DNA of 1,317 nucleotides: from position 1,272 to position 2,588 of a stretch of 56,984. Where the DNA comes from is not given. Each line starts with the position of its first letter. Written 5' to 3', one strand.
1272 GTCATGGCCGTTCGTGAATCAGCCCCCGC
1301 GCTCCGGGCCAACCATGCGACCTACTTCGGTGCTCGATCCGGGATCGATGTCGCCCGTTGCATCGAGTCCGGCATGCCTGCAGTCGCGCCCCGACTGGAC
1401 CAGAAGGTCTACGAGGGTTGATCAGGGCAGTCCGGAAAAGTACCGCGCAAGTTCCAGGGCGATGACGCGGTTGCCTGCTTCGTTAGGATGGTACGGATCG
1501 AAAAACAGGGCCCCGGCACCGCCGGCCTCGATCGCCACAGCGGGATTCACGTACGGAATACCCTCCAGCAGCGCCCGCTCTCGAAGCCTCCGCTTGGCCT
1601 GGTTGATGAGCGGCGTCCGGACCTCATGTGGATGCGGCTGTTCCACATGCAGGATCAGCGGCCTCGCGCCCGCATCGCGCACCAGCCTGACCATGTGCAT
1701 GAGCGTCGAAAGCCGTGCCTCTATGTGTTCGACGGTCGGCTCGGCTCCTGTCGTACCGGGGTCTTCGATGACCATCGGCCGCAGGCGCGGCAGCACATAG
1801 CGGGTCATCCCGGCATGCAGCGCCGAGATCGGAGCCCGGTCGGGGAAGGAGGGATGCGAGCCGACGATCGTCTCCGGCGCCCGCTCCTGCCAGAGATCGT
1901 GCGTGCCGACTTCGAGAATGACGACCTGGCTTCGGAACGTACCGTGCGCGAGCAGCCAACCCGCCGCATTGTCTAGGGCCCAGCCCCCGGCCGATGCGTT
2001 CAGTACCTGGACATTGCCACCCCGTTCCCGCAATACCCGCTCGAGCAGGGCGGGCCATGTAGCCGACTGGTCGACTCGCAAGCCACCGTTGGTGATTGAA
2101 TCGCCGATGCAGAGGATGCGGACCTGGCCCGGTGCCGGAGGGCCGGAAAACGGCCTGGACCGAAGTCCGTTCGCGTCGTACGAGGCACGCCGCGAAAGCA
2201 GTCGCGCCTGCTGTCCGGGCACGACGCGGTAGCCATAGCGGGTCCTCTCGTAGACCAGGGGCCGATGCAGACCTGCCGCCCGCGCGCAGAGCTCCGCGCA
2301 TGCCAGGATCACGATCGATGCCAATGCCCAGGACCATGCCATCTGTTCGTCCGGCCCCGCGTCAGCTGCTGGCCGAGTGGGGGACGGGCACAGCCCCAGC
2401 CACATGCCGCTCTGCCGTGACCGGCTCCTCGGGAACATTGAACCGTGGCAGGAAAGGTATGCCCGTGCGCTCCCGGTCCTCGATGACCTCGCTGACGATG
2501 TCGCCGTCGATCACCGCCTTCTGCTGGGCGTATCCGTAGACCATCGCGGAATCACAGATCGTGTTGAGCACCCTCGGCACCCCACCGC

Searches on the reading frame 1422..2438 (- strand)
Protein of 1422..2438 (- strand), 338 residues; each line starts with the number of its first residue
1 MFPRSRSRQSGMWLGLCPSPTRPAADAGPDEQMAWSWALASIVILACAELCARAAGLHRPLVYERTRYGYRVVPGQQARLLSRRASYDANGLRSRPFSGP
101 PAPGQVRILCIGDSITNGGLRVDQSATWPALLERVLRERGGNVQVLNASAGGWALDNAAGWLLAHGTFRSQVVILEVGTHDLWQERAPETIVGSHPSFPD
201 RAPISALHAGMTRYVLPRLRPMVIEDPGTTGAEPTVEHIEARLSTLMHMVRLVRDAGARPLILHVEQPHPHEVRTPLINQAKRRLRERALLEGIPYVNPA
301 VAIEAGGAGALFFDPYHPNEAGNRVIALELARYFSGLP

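Call 72: find_encoding_contigs(protein=window:1422-2438:-, flank=10000, max_places=3)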
Protein window:1422-2438:- (338 aa): no gene with exactly this product is on record in the collection.
